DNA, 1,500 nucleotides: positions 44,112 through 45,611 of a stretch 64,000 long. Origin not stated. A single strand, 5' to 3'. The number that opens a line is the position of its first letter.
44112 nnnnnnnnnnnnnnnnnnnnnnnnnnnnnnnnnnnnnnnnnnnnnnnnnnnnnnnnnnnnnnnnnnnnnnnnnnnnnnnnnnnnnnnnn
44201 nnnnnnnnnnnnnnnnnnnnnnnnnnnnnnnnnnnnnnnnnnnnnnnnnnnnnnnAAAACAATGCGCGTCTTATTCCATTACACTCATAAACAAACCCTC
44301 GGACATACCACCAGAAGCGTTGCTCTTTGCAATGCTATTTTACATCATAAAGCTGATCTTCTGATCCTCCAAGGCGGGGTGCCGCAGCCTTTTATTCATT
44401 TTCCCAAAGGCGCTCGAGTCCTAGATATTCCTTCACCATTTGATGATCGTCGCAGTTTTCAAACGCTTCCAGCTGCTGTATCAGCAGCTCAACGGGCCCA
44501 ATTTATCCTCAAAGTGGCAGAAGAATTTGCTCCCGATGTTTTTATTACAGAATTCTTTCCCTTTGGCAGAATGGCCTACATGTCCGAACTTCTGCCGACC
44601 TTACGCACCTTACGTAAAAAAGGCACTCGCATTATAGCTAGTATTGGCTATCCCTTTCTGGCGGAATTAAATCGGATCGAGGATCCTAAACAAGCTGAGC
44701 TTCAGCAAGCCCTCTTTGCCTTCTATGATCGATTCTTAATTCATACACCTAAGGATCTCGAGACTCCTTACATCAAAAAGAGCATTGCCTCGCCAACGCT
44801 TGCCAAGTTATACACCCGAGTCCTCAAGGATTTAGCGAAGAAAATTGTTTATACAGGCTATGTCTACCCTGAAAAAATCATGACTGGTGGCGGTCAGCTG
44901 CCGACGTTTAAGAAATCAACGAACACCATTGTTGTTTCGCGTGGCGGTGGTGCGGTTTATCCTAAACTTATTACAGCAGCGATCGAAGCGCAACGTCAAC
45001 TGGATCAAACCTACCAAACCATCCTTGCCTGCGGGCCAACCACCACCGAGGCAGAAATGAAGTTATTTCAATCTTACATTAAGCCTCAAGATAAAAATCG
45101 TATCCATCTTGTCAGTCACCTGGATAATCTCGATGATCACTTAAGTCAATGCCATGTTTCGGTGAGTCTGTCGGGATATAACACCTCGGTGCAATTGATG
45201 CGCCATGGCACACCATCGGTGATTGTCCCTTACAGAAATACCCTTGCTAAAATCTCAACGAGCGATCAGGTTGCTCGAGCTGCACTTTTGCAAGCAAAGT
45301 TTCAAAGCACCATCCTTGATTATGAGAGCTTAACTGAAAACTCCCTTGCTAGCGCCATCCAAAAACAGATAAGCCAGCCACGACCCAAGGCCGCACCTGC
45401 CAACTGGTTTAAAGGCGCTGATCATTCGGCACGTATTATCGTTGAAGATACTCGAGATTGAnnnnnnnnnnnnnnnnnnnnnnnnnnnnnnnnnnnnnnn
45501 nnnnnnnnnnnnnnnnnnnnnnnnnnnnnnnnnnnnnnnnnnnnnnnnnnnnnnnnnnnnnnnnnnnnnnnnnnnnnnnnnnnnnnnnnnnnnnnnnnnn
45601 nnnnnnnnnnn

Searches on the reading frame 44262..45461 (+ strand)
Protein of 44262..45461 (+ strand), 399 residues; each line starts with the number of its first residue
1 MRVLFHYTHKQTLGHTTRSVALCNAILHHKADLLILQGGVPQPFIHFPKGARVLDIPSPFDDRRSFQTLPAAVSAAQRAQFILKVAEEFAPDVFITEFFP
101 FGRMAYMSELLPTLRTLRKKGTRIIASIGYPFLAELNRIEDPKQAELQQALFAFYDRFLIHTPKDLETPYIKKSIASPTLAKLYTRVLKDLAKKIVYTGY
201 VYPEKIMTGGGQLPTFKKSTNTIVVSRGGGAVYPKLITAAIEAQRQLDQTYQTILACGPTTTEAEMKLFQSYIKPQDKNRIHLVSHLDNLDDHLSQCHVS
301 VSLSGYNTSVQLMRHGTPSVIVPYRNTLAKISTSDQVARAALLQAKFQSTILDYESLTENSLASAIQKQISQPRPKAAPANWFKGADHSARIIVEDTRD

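Call 3: search_protein_families(library=pfam, proteins=[window:44262-45461:+], max_evalue=0.01)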
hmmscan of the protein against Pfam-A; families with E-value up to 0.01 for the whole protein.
window:44262-45461:+ (399 aa): 1 family
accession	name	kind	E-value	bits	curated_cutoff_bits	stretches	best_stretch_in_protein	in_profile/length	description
PF04101.22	Glyco_tran_28_C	-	5.7e-11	43.2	22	1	228-375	6-146/166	Glycosyltransferase family 28 C-terminal domain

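Call 6: search_protein_families(library=ncbifam, proteins=[window:44262-45461:+], max_evalue=0.1)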
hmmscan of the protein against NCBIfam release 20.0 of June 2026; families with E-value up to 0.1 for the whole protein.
window:44262-45461:+ (399 aa): 4 families
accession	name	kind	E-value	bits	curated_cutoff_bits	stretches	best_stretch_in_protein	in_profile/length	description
TIGR01133.1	murG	equivalog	2.6e-05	23.4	250.25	1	189-374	150-328/353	undecaprenyldiphospho-muramoylpentapeptide beta-N-acetylglucosaminyltransferase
NF009102.0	PRK12446.1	equivalog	7.9e-05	21.7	339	1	180-370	137-323/352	undecaprenyldiphospho-muramoylpentapeptide beta-N-acetylglucosaminyltransferase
TIGR00661.1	MJ1255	subfamily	0.013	14.8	195.9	0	12-45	10-42/321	MJ1255/VC2487 family glycosyltransferase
TIGR04516.1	glycosyl_450act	subfamily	0.022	13.9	440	1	284-377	304-388/418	activator-dependent family glycosyltransferase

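Call 57: find_homologous_proteins(query=window:44262-45461:+, max_evalue=1e-10)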
Query window:44262-45461:+ (399 aa): 217 proteins with E <= 1e-10 among 7778 candidates; the best 120 are listed.
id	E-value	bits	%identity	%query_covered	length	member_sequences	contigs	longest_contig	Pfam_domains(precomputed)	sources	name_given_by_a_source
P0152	1.6e-263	891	100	100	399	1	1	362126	PF04101.23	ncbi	-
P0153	1.8e-231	786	88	99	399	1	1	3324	PF04101.23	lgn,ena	-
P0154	8.4e-179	613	67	100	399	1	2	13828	PF04101.23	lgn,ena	-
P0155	1.0e-177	609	68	99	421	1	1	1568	PF04101.23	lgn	-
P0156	1.2e-175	602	67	99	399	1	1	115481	PF04101.23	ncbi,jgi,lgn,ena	jgi:predicted glycosyltransferase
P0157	7.8e-174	596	67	99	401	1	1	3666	PF04101.23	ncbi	-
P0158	8.2e-174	596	67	100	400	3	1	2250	PF04101.23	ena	-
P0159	2.6e-173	594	66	100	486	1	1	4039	PF04101.23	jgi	jgi:predicted glycosyltransferase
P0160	3.0e-173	594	67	100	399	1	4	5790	PF04101.23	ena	-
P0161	3.4e-173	594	67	100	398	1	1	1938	PF04101.23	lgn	-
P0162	5.3e-173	593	66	99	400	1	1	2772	PF04101.23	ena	-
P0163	1.2e-172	592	65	100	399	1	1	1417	PF04101.23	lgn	-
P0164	1.5e-172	592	66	100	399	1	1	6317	PF04101.23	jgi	jgi:predicted glycosyltransferase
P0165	1.6e-172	592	67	99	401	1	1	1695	PF04101.23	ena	-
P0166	1.8e-172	592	67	99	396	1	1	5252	PF04101.23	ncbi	-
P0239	4.7e-153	528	60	99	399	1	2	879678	PF04101.23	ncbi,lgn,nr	ncbi:MAG: glycosyltransferase [Candidatus Omnitrophota bacterium]|nr:glycosyltransferase [Candidatus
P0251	1.0e-141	491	57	98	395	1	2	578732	PF04101.23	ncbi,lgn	-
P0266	3.2e-108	380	47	99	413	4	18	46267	PF04101.23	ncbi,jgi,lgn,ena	-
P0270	2.8e-105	371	43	99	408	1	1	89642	PF04101.23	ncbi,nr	ncbi:MAG: hypothetical protein HQL16_03860 [Candidatus Omnitrophica bacterium]|nr:hypothetical prote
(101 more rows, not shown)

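Call 58: find_encoding_contigs(protein=P0239, flank=10000, max_places=1)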
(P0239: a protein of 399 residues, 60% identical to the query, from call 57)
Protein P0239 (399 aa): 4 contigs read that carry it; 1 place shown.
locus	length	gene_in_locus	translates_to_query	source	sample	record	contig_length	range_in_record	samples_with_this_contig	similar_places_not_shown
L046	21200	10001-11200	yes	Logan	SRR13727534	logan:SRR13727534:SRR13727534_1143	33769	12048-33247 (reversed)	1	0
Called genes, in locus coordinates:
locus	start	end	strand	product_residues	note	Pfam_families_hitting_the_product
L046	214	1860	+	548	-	PF21722:Gly_rich_2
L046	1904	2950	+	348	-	-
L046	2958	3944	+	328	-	PF01636:APH (weak)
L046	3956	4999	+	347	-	PF01636:APH (weak)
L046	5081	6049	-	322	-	PF00733:Asn_synthase, PF06508:QueC (faint)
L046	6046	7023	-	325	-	PF04055:Radical_SAM, PF13186:SPASM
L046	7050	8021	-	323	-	PF04055:Radical_SAM, PF13186:SPASM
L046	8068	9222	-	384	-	PF04055:Radical_SAM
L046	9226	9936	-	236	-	PF10096:DUF2334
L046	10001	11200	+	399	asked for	PF04101:Glyco_tran_28_C (weak)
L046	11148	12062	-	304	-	PF04055:Radical_SAM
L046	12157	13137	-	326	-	PF04055:Radical_SAM, PF13186:SPASM (weak)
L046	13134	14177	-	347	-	PF04055:Radical_SAM, PF13186:SPASM (weak)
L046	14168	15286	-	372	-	PF00266:Aminotran_5 (faint), PF00155:Aminotran_1_2, PF01041:DegT_DnrJ_EryC1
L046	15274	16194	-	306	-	PF04055:Radical_SAM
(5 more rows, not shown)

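Call 59: find_encoding_contigs(protein=P0251, flank=10000, max_places=1)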
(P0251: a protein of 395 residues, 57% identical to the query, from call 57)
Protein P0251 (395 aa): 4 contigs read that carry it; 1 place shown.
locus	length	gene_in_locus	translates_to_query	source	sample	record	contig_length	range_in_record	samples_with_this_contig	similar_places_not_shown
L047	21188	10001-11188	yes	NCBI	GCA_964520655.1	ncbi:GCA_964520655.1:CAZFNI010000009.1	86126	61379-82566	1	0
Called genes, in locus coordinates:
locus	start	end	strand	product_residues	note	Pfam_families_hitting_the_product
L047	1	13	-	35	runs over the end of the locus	-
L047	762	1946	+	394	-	PF08495:FIST, PF10442:FIST_C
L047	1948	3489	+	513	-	PF00512:HisKA, PF02518:HATPase_c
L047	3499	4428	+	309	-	PF00072:Response_reg, PF00990:GGDEF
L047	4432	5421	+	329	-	-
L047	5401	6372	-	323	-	PF00733:Asn_synthase, PF06508:QueC (weak)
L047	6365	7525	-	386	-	PF04055:Radical_SAM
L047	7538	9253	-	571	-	PF13537:GATase_7 (weak)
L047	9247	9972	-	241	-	PF10096:DUF2334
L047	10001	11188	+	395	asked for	PF04101:Glyco_tran_28_C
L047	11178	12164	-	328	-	PF04055:Radical_SAM, PF13353:Fer4_12 (weak)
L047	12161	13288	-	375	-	PF00155:Aminotran_1_2, PF00266:Aminotran_5 (faint), PF01041:DegT_DnrJ_EryC1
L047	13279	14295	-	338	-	PF04055:Radical_SAM, PF13353:Fer4_12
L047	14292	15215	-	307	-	PF04055:Radical_SAM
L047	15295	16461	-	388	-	-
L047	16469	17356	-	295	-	PF02558:ApbA, PF08546:ApbA_C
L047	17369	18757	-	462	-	PF04055:Radical_SAM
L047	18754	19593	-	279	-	-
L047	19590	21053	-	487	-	PF13231:PMT_2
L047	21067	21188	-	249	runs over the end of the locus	PF00535:Glycos_transf_2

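Call 60: find_encoding_contigs(protein=P0270, flank=10000, max_places=1)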
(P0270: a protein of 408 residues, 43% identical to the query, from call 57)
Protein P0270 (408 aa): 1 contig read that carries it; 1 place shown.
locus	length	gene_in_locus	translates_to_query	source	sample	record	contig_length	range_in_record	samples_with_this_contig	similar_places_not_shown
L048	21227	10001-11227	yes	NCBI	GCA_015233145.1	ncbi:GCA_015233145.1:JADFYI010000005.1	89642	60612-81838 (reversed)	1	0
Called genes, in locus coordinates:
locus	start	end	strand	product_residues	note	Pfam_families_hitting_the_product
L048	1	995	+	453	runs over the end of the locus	PF06980:DUF1302, PF14052:Caps_assemb_Wzi (weak)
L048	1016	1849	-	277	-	PF21926:FeeM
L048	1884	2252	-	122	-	PF07238:PilZ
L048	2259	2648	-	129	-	PF07238:PilZ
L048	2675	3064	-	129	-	PF00072:Response_reg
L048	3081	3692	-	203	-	PF01553:Acyltransferase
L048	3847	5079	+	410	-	PF00232:Glyco_hydro_1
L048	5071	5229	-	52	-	PF19451:DUF5989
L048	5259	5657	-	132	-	-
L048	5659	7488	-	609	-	PF02543:Carbam_trans_N, PF16861:Carbam_trans_C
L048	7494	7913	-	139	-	PF00571:CBS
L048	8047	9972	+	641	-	-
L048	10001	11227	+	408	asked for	PF04101:Glyco_tran_28_C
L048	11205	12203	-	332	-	PF04055:Radical_SAM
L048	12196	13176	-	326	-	PF04055:Radical_SAM, PF13186:SPASM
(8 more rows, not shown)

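Call 61: find_encoding_contigs(protein=P0266, flank=10000, max_places=1)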
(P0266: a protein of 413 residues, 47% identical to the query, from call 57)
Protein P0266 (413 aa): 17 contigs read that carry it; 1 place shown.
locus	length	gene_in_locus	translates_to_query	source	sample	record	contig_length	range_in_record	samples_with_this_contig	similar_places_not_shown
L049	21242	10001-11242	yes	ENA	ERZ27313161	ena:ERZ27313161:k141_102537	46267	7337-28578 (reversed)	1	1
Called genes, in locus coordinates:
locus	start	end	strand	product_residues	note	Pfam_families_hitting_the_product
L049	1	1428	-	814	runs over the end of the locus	PF00343:Phosphorylase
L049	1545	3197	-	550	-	PF00920:ILVD_EDD_N, PF24877:ILV_EDD_C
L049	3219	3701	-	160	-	PF13801:Metal_resist, PF07813:LTXXQ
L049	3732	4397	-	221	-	PF04191:PEMT, PF04140:ICMT (weak)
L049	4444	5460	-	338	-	PF01699:Na_Ca_ex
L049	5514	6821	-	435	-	PF01595:CNNM, PF00571:CBS (weak)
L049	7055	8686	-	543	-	-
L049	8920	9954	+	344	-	PF04055:Radical_SAM, PF13186:SPASM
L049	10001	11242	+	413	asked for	PF04101:Glyco_tran_28_C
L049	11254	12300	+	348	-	PF01636:APH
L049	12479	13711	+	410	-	PF04101:Glyco_tran_28_C (weak)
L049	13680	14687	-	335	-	PF04055:Radical_SAM, PF13353:Fer4_12 (weak)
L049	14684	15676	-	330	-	PF04055:Radical_SAM, PF13186:SPASM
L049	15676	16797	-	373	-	PF04055:Radical_SAM, PF13186:SPASM (weak)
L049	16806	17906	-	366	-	PF00155:Aminotran_1_2, PF01041:DegT_DnrJ_EryC1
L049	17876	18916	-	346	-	PF04055:Radical_SAM, PF13353:Fer4_12 (weak)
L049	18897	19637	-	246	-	PF10096:DUF2334 (weak)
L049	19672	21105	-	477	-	PF00733:Asn_synthase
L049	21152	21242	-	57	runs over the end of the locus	-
